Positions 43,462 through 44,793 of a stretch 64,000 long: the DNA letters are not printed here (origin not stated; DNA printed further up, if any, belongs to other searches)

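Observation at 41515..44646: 1043-aa lipoprotein fusing a GH16 glucanase, an alpha/beta-hydrolase esterase and a transglutaminase-like cysteine protease domain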

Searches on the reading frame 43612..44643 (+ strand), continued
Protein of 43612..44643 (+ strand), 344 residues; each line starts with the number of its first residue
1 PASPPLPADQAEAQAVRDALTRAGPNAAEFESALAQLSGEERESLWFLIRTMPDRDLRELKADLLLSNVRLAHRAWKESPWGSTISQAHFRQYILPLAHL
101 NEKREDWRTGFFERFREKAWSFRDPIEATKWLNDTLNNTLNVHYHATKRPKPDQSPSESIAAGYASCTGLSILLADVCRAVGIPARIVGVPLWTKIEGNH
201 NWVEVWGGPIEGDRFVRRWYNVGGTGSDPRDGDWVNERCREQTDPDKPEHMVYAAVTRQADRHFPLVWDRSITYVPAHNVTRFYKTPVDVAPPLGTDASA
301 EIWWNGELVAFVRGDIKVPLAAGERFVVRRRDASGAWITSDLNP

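Call 33: fold_search(model_id=the predicted structure, library=pdb)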
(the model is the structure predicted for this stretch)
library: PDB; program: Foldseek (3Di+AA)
matches with E <= 10: 661; with E <= 0.001: 7
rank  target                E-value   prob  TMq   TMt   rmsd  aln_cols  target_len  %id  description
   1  3isr_C                3.3e-04  1.00  0.26  0.31  11.9       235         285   14  The Crystal Structure of a Putative Cysteine Protease from Cytophaga hutchinsonii to 1.9A (released 2009-09-08)
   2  3isr_A                3.5e-04  1.00  0.28  0.33  11.4       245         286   14  The Crystal Structure of a Putative Cysteine Protease from Cytophaga hutchinsonii to 1.9A (released 2009-09-08)
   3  5mhm_B                4.4e-04  1.00  0.36  0.21  13.0       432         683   11  FXIIIa in complex with the inhibitor ZED1630 (released 2017-12-20)
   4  7uzs                  4.6e-04  1.00  0.34  0.19  18.7       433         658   11  Protein 4.2 (local refinement from consensus reconstruction of ankyrin complex classes) (released 2022-07-20)
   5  8cs9_X                5.2e-04  0.99  0.34  0.20  18.7       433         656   11  Composite reconstruction of Class 1 of the erythrocyte ankyrin-1 complex (released 2022-07-20)
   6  3isr_B                6.4e-04  0.99  0.23  0.27  13.0       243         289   14  The Crystal Structure of a Putative Cysteine Protease from Cytophaga hutchinsonii to 1.9A (released 2009-09-08)
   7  1g0d                  8.0e-04  1.00  0.36  0.20  17.9       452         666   10  CRYSTAL STRUCTURE OF RED SEA BREAM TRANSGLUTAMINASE (released 2001-05-23)
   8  1l9m_B                1.2e-03  0.99  0.36  0.20  19.2       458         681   12  Three-dimensional structure of the human transglutaminase 3 enzyme: binding of calcium ions change structure for activ (released 2002-05-29)
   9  9crn                  1.2e-03  0.92  0.21  0.21  11.2       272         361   11  Crystal structure of Streptococcus pyogenes TglA (released 2024-08-14)
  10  5mho_B                1.4e-03  0.97  0.28  0.16  13.9       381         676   12  FXIIIa in complex with the inhibitor ZED2369 (released 2017-12-20)
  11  5mhn_B                2.1e-03  0.99  0.34  0.19  13.2       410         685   12  FXIIIa in complex with the inhibitor ZED2360 (released 2017-12-20)
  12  5mhl_B                2.3e-03  0.97  0.28  0.16  13.8       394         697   11  FXIIIa in complex with the inhibitor Mi0621 (released 2017-12-20)
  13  1nug_B                2.7e-03  0.99  0.34  0.19  19.1       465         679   11  Role of Calcium Ions in the Activation and Activity of the Transglutaminase 3 Enzyme (2 calciums, 1 Mg, inactive form) (released 2003-04-22)
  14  9bc3_A                2.7e-03  0.98  0.33  0.27  15.3       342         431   12  Transglutaminase 2 - Alternate state (released 2024-07-03)
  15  3s3p_A                2.8e-03  0.95  0.31  0.19  19.2       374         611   10  Transglutaminase 2 in complex with a novel inhibitor (released 2012-06-06)
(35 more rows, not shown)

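Call 36: find_related_loci(query=A1, collection=genome_contigs, flank=10000)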
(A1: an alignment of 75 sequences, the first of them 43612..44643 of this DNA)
Query A1 (344 aa) in genome_contigs; peptide patterns used: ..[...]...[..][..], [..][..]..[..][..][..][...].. (x = any residue, [..] = any of these).
600 stretches matched a pattern (row limit reached: there are more); 586 encode a relative of the query (tblastn E <= 1e-3); the best 80 are kept; 80 distinct loci.
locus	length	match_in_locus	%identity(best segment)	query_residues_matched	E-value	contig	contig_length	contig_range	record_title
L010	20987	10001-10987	54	10-343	1e-112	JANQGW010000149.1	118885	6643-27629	MAG: Sedimentisphaerales bacterium isolate PL23b_bin.68 k99_2420419, whole genome shotgun sequence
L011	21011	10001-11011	55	16-344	7e-117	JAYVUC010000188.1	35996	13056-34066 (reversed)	MAG: Phycisphaerales bacterium isolate GL74_UP_metabinner_10_sub GL74_UP_metabinner_10_sub_187, whole genome shotgun seq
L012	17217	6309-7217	56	14-310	2e-111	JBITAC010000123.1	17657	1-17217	MAG: Phycisphaerales bacterium JB063 k141_391522, whole genome shotgun sequence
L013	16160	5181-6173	55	1-326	7e-110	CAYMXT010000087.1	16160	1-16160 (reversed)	MAG TPA_asm: uncultured Planctomycetales bacterium isolate binchicken_co16_147 genome assembly, contig: NODE_6045_length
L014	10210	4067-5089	52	2-344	1e-109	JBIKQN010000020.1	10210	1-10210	MAG: Phycisphaerales bacterium isolate ME2015-05-24_3300044546_group6_bin62 Rohwer_bin1597_scaffold_3536_c1, whole genom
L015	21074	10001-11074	51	1-343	4e-109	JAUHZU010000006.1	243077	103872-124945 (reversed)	MAG: Phycisphaerae bacterium isolate 4_bin.8 NODE_58_length_243077_cov_3.662490, whole genome shotgun sequence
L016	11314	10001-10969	53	19-344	2e-108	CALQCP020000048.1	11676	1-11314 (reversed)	MAG: Chitinophaga pinensis isolate HRS-HS12-bin-235 genome assembly, contig: HRSG-H12-C6782, whole genome shotgun sequen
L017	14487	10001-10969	52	8-335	2e-108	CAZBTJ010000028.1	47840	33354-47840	MAG TPA_asm: uncultured Pirellulales bacterium isolate SRP191223_co1_250 genome assembly, contig: NODE_473_length_47840_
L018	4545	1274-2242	53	19-344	3e-108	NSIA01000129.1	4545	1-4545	MAG: Planctomycetaceae bacterium isolate Baikal-G1-1L Planctomycetaceae-Baikal-G1-1L-C40_Chunk_3, whole genome shotgun s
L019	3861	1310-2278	53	19-344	8e-109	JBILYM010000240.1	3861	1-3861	MAG: Phycisphaerales bacterium isolate ME2019-02-15D0_3300044639_group8_bin138 Rohwer_bin1602_scaffold_26057_c1, whole g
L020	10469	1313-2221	53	10-310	5e-106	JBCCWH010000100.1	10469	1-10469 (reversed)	MAG: Planctomycetota bacterium isolate P01_E01_bin.8 k141_1072045_length_10469_cov_24.0000, whole genome shotgun sequenc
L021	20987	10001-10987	53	15-335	3e-105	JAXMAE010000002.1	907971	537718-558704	MAG: Phycisphaerales bacterium isolate STL-PLA2 C1.284.fa-2, whole genome shotgun sequence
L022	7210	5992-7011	50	1-344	6e-105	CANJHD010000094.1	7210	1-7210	MAG: Planctomycetaceae bacterium isolate RH-20apr16-197 genome assembly, contig: RH-20APR16-C26148, whole genome shotgun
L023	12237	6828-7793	52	20-344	2e-104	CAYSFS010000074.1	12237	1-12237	MAG TPA_asm: uncultured Chitinophaga sp. isolate SRP318679_co1_36 genome assembly, contig: NODE_8134_length_12237_cov_7.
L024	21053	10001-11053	50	1-335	8e-104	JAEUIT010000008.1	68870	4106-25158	MAG: Phycisphaerae bacterium isolate new MAG-50 k141_1693697, whole genome shotgun sequence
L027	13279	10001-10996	52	16-341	8e-102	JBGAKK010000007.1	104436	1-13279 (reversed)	MAG: Phycisphaerales bacterium isolate MAG_AAO_H10.57 AAOH10-57_opera_contig_999, whole genome shotgun sequence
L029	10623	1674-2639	43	15-335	1e-83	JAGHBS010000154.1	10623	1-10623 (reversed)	MAG: Planctomycetota bacterium isolate AUK262 PB_MBMC_216_c_000000000183, whole genome shotgun sequence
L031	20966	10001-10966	42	8-335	3e-79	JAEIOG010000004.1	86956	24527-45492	MAG: Phycisphaerae bacterium isolate MAG24 NODE_272_length_86956_cov_1286.748432, whole genome shotgun sequence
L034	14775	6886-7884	41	9-338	1e-77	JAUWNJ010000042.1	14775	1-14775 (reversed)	MAG: Planctomycetales bacterium isolate CSMAG_2421 CSMAG_2421_k141_460216_length_14775_cov_39.0000, whole genome shotgun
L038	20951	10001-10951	43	15-328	8e-72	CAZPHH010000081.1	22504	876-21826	MAG TPA_asm: uncultured Phycisphaeraceae bacterium isolate SRP241326_co4_311 genome assembly, contig: NODE_3161_length_2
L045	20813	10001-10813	46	16-296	4e-68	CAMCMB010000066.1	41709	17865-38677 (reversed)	MAG: Pirellula staleyi DSM 6068 isolate MiH-22jul19-314 genome assembly, contig: MiH-22jul19-C1508, whole genome shotgun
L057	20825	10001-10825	44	12-296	1e-66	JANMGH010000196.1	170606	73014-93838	MAG: Pirellula sp. isolate OTE_70b_concoct_20_sub OTE_70b_k141_995108, whole genome shotgun sequence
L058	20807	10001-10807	46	15-292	3e-66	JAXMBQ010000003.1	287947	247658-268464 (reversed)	MAG: Pirellulales bacterium isolate STL-PLA40 C2.205.fa-3, whole genome shotgun sequence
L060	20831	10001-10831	43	10-296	4e-66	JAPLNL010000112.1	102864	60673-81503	MAG: Planctomycetota bacterium isolate LacPavin_0419_WC53_MAG_52_12 LacPavin_0419_WC53_scaffold_88908, whole genome shot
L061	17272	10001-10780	46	16-284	9e-66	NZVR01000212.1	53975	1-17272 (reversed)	MAG: Blastopirellula sp. isolate NAT61 51312, whole genome shotgun sequence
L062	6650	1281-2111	44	14-294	4e-66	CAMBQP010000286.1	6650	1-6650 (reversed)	MAG: Schlesneria paludicola DSM 18645 isolate GE-03apr19-10 genome assembly, contig: GE-03apr19-C25827, whole genome sho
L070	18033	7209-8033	45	12-296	1e-65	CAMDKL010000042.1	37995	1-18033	MAG: Pirellula staleyi DSM 6068 isolate ZH-13nov19-202 genome assembly, contig: ZH-13nov19-C1330, whole genome shotgun s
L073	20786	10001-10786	45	16-287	1e-64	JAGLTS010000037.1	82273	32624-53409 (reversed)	MAG: Phycisphaerales bacterium isolate RS_11_12 ZL20.bin.12.fa_37, whole genome shotgun sequence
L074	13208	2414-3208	44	11-284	2e-64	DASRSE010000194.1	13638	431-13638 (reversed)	MAG TPA_asm: Pirellulales bacterium isolate SMAG_U5378 k141_3394976, whole genome shotgun sequence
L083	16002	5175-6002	44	10-295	2e-63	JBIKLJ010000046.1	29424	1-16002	MAG: Pirellula sp. isolate ME2014-08-22_3300042298_group5_bin125 Rohwer_bin1657_scaffold_864_c1, whole genome shotgun se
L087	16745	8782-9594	44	16-285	6e-63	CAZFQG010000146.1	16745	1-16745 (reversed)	MAG TPA_asm: uncultured Planctomycetaceae bacterium isolate SRP241326_co4_218 genome assembly, contig: NODE_4492_length_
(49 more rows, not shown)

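Call 42: search_protein_families(library=pfam, proteins=[L027:8789-11017:+, L029:102-2699:+, L031:8561-11038:+, L034:5308-7980:+, L038:7898-11056:+, L058:8876-11092:+, L061:9650-11941:+, L073:8471-10813:+, L074:1319-3514:+, L087:7204-9597:+], max_evalue=0.001)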
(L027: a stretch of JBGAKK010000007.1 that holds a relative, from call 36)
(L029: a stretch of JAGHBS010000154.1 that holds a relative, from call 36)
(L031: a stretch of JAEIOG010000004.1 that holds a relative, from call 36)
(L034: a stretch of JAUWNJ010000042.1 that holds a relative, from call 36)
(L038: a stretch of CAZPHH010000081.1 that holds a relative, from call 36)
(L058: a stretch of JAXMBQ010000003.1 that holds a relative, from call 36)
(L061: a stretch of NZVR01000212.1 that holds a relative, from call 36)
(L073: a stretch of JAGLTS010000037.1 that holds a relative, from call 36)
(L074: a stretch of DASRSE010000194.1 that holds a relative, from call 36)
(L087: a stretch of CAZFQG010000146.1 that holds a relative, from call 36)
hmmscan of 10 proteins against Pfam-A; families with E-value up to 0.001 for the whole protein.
L027:8789-11017:+ (743 aa): 1 family
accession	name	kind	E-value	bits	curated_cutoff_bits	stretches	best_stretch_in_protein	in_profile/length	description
PF01841.26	Transglut_core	-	1.7e-12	48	23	1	513-608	13-106/108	Transglutaminase-like superfamily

L029:102-2699:+ (866 aa): 1 family
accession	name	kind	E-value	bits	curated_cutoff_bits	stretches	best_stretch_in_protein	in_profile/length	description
PF01841.26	Transglut_core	-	5.1e-14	52.9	23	1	631-727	10-104/108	Transglutaminase-like superfamily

L031:8561-11038:+ (826 aa): 1 family
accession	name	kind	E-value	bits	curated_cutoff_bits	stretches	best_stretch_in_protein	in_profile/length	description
PF01841.26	Transglut_core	-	1.3e-11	45.2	23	1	611-686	25-106/108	Transglutaminase-like superfamily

L034:5308-7980:+ (891 aa): 1 family
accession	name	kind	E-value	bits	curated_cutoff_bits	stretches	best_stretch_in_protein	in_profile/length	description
PF01841.26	Transglut_core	-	5.9e-14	52.7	23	1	641-739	12-106/108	Transglutaminase-like superfamily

L038:7898-11056:+ (1053 aa): 1 family
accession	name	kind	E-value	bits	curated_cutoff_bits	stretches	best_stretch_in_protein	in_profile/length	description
PF01841.26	Transglut_core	-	1e-13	51.9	23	1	806-898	8-104/108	Transglutaminase-like superfamily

L058:8876-11092:+ (739 aa): 3 families
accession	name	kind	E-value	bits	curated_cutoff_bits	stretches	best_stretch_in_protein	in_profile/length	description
PF01841.26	Transglut_core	-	2.3e-14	54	23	1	480-570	8-103/108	Transglutaminase-like superfamily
PF06452.16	CBM9_1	-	2.5e-11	44.2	23.4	1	59-210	1-133/185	Carbohydrate family 9 binding domain-like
PF16011.10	CBM9_2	-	0.00039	20.6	25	0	103-218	42-154/199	Carbohydrate-binding family 9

L061:9650-11941:+ (764 aa): 3 families
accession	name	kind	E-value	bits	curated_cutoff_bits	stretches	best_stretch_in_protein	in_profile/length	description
PF01841.26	Transglut_core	-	9.3e-16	58.5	23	1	221-311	8-103/108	Transglutaminase-like superfamily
PF16011.10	CBM9_2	-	1.2e-06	28.9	25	1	548-604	37-95/199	Carbohydrate-binding family 9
PF06452.16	CBM9_1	-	1.4e-06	28.7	23.4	1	511-589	1-76/185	Carbohydrate family 9 binding domain-like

L073:8471-10813:+ (781 aa): 1 family
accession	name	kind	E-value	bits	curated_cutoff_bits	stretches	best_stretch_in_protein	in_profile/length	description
PF01841.26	Transglut_core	-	5.7e-10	39.9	23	1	627-706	21-104/108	Transglutaminase-like superfamily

L074:1319-3514:+ (732 aa): 3 families
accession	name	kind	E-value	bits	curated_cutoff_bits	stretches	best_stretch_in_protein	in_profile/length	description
PF01841.26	Transglut_core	-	1.8e-13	51.1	23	1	486-564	20-103/108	Transglutaminase-like superfamily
PF06452.16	CBM9_1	-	9.6e-13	48.9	23.4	1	55-206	1-133/185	Carbohydrate family 9 binding domain-like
PF16011.10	CBM9_2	-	0.00077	19.7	25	0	96-207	39-147/199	Carbohydrate-binding family 9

L087:7204-9597:+ (798 aa): 1 family
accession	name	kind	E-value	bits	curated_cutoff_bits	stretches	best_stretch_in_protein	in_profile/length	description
PF01841.26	Transglut_core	-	2e-12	47.8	23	1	632-732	9-104/108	Transglutaminase-like superfamily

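Call 44: search_protein_families(library=pfam, proteins=[L045:8825-12301:+, L057:9002-12295:+, L060:8681-12310:+, L062:42-3566:+, L070:6099-9494:+, L083:3990-7394:+, L010:8291-10990:+, L013:3825-6227:+, L017:8258-10996:+], max_evalue=0.001)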
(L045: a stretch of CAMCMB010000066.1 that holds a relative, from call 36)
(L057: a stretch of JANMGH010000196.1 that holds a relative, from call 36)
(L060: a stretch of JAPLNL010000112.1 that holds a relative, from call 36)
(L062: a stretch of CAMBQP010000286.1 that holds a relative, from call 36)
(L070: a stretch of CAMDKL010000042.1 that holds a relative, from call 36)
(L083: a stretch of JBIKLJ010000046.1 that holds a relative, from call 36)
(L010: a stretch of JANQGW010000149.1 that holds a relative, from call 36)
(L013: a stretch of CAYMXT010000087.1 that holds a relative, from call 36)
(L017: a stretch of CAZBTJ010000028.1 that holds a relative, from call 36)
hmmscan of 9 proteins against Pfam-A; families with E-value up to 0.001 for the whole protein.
L045:8825-12301:+ (1159 aa): 3 families
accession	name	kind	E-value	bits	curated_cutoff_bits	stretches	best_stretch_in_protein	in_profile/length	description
PF01841.26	Transglut_core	-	6.7e-16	59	23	1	495-586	7-103/108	Transglutaminase-like superfamily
PF06452.16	CBM9_1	-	1.9e-14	54.4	23.4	1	70-226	1-138/185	Carbohydrate family 9 binding domain-like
PF01738.24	DLH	-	0.00065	19.8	21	0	918-1020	90-186/217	Dienelactone hydrolase family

L057:9002-12295:+ (1098 aa): 2 families
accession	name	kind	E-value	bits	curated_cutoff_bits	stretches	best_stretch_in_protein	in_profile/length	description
PF01841.26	Transglut_core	-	9.2e-16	58.5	23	1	440-531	7-103/108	Transglutaminase-like superfamily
PF06452.16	CBM9_1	-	5.6e-10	39.8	23.4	1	20-175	1-137/185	Carbohydrate family 9 binding domain-like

L060:8681-12310:+ (1210 aa): 3 families
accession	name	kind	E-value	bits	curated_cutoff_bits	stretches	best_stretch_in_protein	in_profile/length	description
PF01841.26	Transglut_core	-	1.4e-15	57.9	23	1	550-640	8-103/108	Transglutaminase-like superfamily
PF06452.16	CBM9_1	-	9.6e-13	48.9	23.4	1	134-285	1-133/185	Carbohydrate family 9 binding domain-like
PF01738.24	DLH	-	7.7e-06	26.1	21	1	957-1073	76-186/217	Dienelactone hydrolase family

L062:42-3566:+ (1175 aa): 3 families
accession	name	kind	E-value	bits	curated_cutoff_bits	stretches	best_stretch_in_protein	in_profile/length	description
PF01841.26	Transglut_core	-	1e-14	55.2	23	1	518-609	7-103/108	Transglutaminase-like superfamily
PF01738.24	DLH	-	0.0002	21.5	21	1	918-1041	66-186/217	Dienelactone hydrolase family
PF13474.12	SnoaL_3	-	0.00025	21.8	22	0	290-403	4-119/121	SnoaL-like domain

L070:6099-9494:+ (1132 aa): 3 families
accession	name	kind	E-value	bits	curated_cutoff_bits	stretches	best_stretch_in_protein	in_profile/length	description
PF01841.26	Transglut_core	-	1.4e-16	61.1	23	1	477-568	7-103/108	Transglutaminase-like superfamily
PF06452.16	CBM9_1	-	1.3e-11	45.2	23.4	1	57-211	1-136/185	Carbohydrate family 9 binding domain-like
PF01738.24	DLH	-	0.00026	21.1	21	1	880-997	75-186/217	Dienelactone hydrolase family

L083:3990-7394:+ (1135 aa): 4 families
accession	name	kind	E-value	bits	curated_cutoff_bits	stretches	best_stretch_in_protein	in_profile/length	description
PF01841.26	Transglut_core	-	1.7e-15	57.6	23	1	505-595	8-103/108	Transglutaminase-like superfamily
PF06452.16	CBM9_1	-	7.9e-12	45.9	23.4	1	85-183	1-94/185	Carbohydrate family 9 binding domain-like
PF16011.10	CBM9_2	-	0.00021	21.5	25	1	127-239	40-149/199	Carbohydrate-binding family 9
PF01738.24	DLH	-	0.00097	19.2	21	0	886-1003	75-186/217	Dienelactone hydrolase family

L010:8291-10990:+ (900 aa): 1 family
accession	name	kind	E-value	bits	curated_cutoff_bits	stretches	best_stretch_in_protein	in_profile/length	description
PF01841.26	Transglut_core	-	2.1e-12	47.7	23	1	702-773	28-105/108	Transglutaminase-like superfamily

L013:3825-6227:+ (801 aa): 1 family
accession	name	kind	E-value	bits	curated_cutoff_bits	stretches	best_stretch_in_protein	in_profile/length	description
PF01841.26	Transglut_core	-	4e-11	43.6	23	1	586-658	24-98/108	Transglutaminase-like superfamily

L017:8258-10996:+ (913 aa): 1 family
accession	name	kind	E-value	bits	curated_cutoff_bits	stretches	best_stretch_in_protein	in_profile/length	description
PF01841.26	Transglut_core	-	4e-12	46.8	23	1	716-786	31-105/108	Transglutaminase-like superfamily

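Call 70: search_solved_structures(query=A1, max_evalue=0.1)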
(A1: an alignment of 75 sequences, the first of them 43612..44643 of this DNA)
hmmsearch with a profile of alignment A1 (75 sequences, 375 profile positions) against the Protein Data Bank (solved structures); distinct sequences matched with E-value up to 0.1: 0.
